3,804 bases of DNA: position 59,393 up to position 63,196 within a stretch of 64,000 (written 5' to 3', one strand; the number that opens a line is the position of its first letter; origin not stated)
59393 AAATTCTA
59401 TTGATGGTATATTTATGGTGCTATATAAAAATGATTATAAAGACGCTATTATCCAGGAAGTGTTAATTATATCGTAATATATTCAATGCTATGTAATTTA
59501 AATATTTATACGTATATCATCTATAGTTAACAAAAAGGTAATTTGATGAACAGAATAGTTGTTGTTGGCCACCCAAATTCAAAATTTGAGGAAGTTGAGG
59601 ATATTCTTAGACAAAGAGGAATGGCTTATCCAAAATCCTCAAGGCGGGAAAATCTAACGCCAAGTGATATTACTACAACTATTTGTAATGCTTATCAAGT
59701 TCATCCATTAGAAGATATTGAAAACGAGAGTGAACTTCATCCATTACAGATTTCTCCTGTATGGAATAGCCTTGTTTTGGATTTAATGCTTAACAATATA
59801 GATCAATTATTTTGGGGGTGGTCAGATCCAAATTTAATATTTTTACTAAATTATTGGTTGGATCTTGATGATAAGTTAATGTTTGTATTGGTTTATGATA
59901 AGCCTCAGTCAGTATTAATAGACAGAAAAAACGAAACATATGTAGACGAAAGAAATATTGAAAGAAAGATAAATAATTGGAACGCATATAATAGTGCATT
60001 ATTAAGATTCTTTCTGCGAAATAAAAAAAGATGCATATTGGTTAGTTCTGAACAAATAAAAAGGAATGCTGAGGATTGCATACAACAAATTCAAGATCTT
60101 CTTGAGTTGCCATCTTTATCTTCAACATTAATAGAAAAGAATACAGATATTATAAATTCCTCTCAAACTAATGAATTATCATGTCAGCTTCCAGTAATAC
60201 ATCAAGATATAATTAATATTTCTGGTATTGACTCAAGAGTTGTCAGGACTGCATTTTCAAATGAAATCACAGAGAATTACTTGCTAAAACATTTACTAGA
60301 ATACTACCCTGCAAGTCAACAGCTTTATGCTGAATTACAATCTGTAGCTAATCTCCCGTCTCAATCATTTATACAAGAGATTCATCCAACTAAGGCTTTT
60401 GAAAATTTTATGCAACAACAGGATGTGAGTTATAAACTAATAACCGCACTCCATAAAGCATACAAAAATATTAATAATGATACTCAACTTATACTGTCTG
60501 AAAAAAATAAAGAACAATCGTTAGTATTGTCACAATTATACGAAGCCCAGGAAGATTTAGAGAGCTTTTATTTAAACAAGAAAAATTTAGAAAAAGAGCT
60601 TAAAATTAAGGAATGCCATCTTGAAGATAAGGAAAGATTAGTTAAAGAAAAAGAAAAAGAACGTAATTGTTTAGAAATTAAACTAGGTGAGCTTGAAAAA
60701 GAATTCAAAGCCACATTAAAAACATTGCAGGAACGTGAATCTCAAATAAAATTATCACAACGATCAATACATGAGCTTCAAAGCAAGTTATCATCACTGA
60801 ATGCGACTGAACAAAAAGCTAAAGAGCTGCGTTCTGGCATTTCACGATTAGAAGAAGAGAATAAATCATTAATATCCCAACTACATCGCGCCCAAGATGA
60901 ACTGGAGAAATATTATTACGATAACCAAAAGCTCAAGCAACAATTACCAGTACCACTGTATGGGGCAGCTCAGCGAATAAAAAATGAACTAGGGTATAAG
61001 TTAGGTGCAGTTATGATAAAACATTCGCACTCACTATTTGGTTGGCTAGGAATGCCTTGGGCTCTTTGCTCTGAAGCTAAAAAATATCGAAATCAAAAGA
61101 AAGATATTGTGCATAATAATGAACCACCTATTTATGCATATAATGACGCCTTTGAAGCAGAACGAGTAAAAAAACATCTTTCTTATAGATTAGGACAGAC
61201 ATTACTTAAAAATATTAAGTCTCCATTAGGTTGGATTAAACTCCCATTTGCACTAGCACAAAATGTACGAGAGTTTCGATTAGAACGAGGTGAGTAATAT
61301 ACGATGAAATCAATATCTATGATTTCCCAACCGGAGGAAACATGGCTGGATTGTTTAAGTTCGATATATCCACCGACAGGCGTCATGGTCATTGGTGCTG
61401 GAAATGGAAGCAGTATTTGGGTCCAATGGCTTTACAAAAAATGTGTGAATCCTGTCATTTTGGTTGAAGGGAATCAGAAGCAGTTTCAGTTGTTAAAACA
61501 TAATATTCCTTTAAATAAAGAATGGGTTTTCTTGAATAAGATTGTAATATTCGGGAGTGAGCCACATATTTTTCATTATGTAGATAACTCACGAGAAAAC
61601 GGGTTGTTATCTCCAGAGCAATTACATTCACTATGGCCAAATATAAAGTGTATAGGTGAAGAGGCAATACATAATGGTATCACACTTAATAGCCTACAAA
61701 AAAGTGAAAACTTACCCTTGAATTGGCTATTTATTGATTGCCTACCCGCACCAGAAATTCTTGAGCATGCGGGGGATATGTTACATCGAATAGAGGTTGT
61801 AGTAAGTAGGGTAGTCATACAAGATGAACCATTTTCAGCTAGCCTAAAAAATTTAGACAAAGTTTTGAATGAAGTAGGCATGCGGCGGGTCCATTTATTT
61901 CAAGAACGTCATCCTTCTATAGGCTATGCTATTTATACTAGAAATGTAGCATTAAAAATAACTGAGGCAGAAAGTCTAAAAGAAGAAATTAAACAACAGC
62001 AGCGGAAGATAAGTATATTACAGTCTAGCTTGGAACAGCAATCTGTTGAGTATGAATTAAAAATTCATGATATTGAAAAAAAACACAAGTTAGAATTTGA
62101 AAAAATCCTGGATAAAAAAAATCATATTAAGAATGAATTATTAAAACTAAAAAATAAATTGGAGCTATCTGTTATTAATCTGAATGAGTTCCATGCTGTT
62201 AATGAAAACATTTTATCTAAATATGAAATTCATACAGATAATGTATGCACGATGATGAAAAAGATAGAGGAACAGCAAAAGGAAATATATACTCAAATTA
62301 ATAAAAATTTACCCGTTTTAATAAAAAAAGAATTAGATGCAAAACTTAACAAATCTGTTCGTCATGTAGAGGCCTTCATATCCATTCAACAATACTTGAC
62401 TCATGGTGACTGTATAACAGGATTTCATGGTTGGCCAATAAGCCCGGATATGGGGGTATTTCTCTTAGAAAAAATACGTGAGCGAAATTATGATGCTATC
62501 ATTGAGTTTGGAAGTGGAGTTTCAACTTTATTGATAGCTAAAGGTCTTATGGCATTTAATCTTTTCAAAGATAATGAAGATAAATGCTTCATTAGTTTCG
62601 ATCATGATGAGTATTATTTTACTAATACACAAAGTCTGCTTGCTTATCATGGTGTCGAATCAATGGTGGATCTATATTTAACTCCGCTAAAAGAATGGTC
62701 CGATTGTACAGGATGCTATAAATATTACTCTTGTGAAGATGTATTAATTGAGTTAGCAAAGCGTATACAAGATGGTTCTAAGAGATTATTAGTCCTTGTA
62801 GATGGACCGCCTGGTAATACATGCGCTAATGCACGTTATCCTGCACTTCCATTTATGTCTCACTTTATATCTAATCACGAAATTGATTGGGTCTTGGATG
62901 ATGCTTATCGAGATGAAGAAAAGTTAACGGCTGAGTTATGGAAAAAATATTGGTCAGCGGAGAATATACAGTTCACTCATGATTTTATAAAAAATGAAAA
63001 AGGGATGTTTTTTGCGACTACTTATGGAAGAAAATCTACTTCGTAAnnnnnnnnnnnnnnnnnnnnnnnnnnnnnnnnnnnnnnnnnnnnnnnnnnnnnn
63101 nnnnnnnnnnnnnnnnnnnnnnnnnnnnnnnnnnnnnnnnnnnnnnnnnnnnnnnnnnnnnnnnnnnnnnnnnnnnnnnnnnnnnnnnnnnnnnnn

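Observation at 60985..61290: Tandem ~35-residue C-terminal motif in region 2 protein A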

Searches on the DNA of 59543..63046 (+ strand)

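Call 4: search_dna_similar(query=window:59543-63046:+, collection=ecoli_genomes, mode=near, max_rows=15)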
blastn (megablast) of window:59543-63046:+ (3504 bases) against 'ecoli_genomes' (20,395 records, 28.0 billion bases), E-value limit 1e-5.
Records with a match: 39; places in all: 39; records where one place covers at least 80% of the query: 39.
Genomes with a match: 39 of 5426; with a place that covers at least 80% of the query: 39. Places per genome that has any: lowest 1, median 1, highest 1. On chromosomes: 39 places; on plasmids: 0.
Best place of each record, by identity: >=99% 39.
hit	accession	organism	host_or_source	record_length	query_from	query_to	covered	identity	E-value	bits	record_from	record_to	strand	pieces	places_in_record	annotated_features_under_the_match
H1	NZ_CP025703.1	Escherichia coli strain BH100N substr. MG2017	Homo sapiens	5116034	1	3504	100%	100.0%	0e+0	6471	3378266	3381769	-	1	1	hypothetical protein (x2)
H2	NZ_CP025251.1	Escherichia coli strain BH100 substr. MG2017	Homo sapiens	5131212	1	3504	100%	100.0%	0e+0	6471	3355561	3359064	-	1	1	hypothetical protein (x2)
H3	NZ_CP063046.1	Escherichia coli strain KC-Dl-1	Delphinapterus leucas (Beluga whale)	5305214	1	3504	100%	100.0%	0e+0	6471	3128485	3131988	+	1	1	hypothetical protein (x2)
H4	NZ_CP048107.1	Escherichia coli strain 201609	Homo sapiens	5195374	1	3504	100%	100.0%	0e+0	6471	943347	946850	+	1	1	hypothetical protein (x2)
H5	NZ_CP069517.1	Escherichia coli strain FDAARGOS_1262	Homo sapiens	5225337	1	3504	100%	100.0%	0e+0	6471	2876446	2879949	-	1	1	hypothetical protein (x2)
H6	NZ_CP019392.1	Escherichia coli strain XH992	Homo sapiens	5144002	1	3504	100%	100.0%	0e+0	6471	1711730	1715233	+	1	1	hypothetical protein (x2)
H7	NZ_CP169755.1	Escherichia coli strain AH50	poultry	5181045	1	3504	100%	100.0%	0e+0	6471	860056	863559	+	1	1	hypothetical protein (x2)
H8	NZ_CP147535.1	Escherichia coli strain GN03551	Homo sapiens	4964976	1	3504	100%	100.0%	0e+0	6471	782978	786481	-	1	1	hypothetical protein (x2)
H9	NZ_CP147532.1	Escherichia coli strain GN03139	Homo sapiens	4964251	1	3504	100%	100.0%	0e+0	6471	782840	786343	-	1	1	hypothetical protein (x2)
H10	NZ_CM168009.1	Escherichia coli strain PEC403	Sus scrofa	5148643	1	3504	100%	100.0%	0e+0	6471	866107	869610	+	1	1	hypothetical protein (x2)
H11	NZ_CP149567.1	Escherichia coli strain 1410D004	Sus scrofa domesticus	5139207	1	3504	100%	100.0%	0e+0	6471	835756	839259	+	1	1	hypothetical protein (x2)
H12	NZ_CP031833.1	Escherichia coli strain 2452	Homo sapiens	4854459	1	3504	100%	100.0%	0e+0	6466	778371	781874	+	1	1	hypothetical protein (x2)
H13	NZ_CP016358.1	Escherichia coli strain K-15KW01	Homo sapiens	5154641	1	3504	100%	100.0%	0e+0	6466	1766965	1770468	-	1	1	hypothetical protein (x2)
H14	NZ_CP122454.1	Escherichia coli strain 82.0311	Human urine sample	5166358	1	3504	100%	100.0%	0e+0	6466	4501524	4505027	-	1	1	hypothetical protein (x2)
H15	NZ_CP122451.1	Escherichia coli strain 82.0312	Human urine sample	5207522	1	3504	100%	100.0%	0e+0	6466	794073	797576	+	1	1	hypothetical protein (x2)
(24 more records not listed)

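Call 5: get_annotated_region(hit=H3, flank=14000)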
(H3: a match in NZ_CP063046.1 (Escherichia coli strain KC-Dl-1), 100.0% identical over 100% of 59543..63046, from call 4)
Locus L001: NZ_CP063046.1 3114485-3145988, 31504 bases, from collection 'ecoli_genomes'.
description: Escherichia coli strain KC-Dl-1 chromosome, complete genome
organism: Escherichia coli strain KC-Dl-1 (NCBI taxid 562)
replicon: chromosome; assembly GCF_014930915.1
host: Delphinapterus leucas (Beluga whale); source: missing; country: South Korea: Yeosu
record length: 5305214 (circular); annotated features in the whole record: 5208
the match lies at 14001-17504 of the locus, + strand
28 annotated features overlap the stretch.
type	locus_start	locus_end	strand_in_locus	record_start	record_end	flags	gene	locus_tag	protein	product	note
CDS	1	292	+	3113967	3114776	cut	pppA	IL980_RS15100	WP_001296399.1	prepilin peptidase PppA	-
CDS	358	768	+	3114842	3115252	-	gspS2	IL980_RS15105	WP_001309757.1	type II secretion system pilot lipoprotein GspS-beta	-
CDS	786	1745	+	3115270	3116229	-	gspC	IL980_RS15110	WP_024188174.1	type II secretion system protein GspC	-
CDS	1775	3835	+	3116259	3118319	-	gspD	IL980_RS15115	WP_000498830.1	type II secretion system secretin GspD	-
CDS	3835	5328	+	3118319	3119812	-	gspE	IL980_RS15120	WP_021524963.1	type II secretion system ATPase GspE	-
CDS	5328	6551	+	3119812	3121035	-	gspF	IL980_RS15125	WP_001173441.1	type II secretion system inner membrane protein GspF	-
CDS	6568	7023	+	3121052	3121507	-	gspG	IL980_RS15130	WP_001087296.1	type II secretion system major pseudopilin GspG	-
CDS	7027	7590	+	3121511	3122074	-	gspH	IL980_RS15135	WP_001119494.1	type II secretion system minor pseudopilin GspH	-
CDS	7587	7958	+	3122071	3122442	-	gspI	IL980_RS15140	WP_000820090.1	type II secretion system minor pseudopilin GspI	-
CDS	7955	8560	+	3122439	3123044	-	gspJ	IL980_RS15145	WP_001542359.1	type II secretion system minor pseudopilin GspJ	-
CDS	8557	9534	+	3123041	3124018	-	gspK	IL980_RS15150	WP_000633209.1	type II secretion system minor pseudopilin GspK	-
CDS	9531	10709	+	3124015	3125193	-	gspL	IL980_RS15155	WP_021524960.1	type II secretion system protein GspL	-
CDS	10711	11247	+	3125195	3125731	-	yghD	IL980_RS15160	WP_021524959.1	GspM family type II secretion system protein YghD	-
CDS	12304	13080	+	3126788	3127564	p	-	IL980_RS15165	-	ABC transporter permease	internal stop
CDS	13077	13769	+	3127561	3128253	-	-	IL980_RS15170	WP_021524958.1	ABC transporter ATP-binding protein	-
CDS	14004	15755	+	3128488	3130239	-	-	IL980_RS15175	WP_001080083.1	hypothetical protein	-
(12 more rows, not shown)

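Call 39: search_dna_similar(query=window:59546-61297:+, collection=ecoli_genomes, mode=distant, max_rows=40, rows=spread)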
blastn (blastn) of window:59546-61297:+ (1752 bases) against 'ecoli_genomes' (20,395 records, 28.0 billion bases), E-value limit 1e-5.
Records with a match: 368; places in all: 370; records where one place covers at least 80% of the query: 39.
Genomes with a match: 368 of 5426; with a place that covers at least 80% of the query: 39. Places per genome that has any: lowest 1, median 1, highest 3. On chromosomes: 368 places; on plasmids: 2.
Best place of each record, by identity: >=99% 39; 60-80% 329.
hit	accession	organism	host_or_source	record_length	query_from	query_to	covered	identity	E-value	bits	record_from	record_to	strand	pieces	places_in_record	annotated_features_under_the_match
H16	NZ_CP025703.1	Escherichia coli strain BH100N substr. MG2017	Homo sapiens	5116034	1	1752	100%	100.0%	0e+0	3160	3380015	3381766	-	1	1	hypothetical protein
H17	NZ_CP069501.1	Escherichia coli strain FDAARGOS_1268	Homo sapiens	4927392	1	1752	100%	100.0%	0e+0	3160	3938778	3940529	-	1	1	hypothetical protein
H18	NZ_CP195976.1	Escherichia coli strain H9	Water sample from the Juan Diaz River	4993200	1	1752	100%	100.0%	0e+0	3160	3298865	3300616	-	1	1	hypothetical protein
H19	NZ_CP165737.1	Escherichia coli strain PEC1013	Wild bird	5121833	1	1752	100%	99.9%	0e+0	3156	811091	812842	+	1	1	hypothetical protein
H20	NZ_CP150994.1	Escherichia coli strain CUVET16-465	Cat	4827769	1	1752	100%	99.8%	0e+0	3143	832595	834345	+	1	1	hypothetical protein (x2)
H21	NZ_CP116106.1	Escherichia coli strain DETEC-P829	ICU patient rectal swab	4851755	67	564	28%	64.1%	5e-8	70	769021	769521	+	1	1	hypothetical protein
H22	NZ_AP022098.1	Escherichia coli strain WP4-S18-ESBL-09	-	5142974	196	371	10%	69.1%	2e-7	69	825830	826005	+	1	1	sulfotransferase family protein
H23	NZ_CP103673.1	Escherichia coli strain 4069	Homo sapiens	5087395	196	371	10%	69.1%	2e-7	69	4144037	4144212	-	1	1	sulfotransferase family protein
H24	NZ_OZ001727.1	Escherichia coli strain HET6 MIAE 10510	water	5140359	196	371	10%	69.1%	2e-7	69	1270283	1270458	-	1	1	sulfotransferase family protein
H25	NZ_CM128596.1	Escherichia coli strain 100117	Homo sapiens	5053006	1337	1497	9%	68.9%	7e-6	64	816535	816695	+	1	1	sulfotransferase family protein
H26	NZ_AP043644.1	Escherichia coli strain AST85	Homo sapiens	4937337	1337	1497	9%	68.9%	7e-6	64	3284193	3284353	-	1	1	coiled-coil domain-containing protein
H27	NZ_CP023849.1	Escherichia coli strain 4/0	Homo sapiens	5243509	217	312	5%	75.0%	6e-7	66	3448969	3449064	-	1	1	hypothetical protein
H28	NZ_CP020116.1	Escherichia coli strain AR_0104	missing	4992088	217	312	5%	75.0%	6e-7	66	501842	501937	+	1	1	hypothetical protein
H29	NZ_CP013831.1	Escherichia coli strain CD306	cat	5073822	217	312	5%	75.0%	6e-7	66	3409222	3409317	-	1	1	hypothetical protein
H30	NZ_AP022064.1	Escherichia coli strain WP4-W18-ESBL-08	-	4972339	217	312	5%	75.0%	6e-7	66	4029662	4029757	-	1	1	hypothetical protein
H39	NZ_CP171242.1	Escherichia coli Nissle 1917 strain Nissle 1917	Homo sapiens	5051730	217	312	5%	75.0%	6e-7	66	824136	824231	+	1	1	hypothetical protein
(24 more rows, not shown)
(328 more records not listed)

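Call 40: get_annotated_region(hit=H39, flank=7000)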
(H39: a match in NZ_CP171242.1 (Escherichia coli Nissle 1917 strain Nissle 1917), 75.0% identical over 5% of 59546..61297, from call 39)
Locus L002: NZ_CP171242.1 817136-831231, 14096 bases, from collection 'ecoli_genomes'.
description: Escherichia coli Nissle 1917 chromosome, complete genome
organism: Escherichia coli Nissle 1917 strain Nissle 1917 (NCBI taxid 316435)
replicon: chromosome; assembly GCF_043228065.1
host: Homo sapiens; source: gut; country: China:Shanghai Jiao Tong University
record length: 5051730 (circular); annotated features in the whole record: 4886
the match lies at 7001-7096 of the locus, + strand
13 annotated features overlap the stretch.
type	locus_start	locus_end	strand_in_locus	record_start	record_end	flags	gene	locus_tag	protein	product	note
CDS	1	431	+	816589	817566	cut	gspK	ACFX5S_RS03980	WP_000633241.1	type II secretion system minor pseudopilin GspK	-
CDS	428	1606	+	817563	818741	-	gspL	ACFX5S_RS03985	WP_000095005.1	type II secretion system protein GspL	-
CDS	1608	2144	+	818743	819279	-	yghD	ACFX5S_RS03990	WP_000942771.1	GspM family type II secretion system protein YghD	-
CDS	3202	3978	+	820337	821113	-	-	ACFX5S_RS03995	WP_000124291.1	ABC transporter permease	-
CDS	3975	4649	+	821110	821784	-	-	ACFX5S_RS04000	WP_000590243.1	ABC transporter ATP-binding protein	-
CDS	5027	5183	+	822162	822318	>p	-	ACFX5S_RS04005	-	transposase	frameshifted; incomplete; partial in the middle of a contig; missing C-terminus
CDS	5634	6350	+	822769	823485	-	kfiA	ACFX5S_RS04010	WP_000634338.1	K5 polysaccharide biosynthesis alpha-UDP-GlcNAc glycosyltransferase KfiA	-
CDS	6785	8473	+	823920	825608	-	-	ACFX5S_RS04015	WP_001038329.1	hypothetical protein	-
CDS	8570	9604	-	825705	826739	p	-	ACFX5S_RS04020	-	IS481 family transposase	frameshifted; internal stop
CDS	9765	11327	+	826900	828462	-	kfiC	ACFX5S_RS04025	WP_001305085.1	K5 polysaccharide biosynthesis glycosyltransferase KfiC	-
CDS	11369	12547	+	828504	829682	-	kfiD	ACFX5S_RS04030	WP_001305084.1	K5 polysaccharide biosynthesis UDP-glucose dehydrogenase KfiD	-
CDS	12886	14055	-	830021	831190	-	-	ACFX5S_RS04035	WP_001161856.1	capsule biosynthesis protein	-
CDS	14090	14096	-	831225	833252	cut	-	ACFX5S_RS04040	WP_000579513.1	capsular polysaccharide biosynthesis protein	-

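Call 41: get_annotated_region(hit=H22, flank=9000)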
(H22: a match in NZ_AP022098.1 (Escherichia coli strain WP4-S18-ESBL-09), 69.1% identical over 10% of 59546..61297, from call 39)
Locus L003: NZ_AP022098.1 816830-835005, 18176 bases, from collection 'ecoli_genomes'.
description: Escherichia coli strain WP4-S18-ESBL-09 chromosome, complete genome
organism: Escherichia coli strain WP4-S18-ESBL-09 (NCBI taxid 562)
replicon: chromosome; assembly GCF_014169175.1
host: -; source: -; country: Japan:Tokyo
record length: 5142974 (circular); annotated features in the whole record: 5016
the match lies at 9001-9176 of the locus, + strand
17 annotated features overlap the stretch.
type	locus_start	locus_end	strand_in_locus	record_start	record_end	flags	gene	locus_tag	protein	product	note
CDS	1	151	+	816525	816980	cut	gspG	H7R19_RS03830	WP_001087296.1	type II secretion system major pseudopilin GspG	-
CDS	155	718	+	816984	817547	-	gspH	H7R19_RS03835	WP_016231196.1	type II secretion system minor pseudopilin GspH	-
CDS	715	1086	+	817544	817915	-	gspI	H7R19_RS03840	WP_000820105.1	type II secretion system minor pseudopilin GspI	-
CDS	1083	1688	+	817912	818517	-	gspJ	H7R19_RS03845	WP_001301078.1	type II secretion system minor pseudopilin GspJ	-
CDS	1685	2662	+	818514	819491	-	gspK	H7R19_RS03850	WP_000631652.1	type II secretion system minor pseudopilin GspK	-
CDS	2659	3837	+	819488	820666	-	gspL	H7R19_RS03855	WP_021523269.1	type II secretion system protein GspL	-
CDS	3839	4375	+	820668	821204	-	yghD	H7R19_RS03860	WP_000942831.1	GspM family type II secretion system protein YghD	-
CDS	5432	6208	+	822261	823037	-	-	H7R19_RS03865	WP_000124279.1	ABC transporter permease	-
CDS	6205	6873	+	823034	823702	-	-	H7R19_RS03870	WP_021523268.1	ABC transporter ATP-binding protein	-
CDS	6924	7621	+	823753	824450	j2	-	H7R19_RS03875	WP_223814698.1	IS1 family transposase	programmed frameshift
CDS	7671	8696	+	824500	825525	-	galE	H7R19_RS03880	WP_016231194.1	UDP-glucose 4-epimerase GalE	-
CDS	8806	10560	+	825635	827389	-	-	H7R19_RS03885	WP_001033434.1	sulfotransferase family protein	-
CDS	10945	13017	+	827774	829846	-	-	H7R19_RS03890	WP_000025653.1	glycosyltransferase family 2 protein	-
CDS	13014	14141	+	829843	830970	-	-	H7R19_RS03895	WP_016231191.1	polysaccharide pyruvyl transferase family protein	-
CDS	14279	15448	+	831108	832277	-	-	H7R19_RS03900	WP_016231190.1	nucleotide sugar dehydrogenase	-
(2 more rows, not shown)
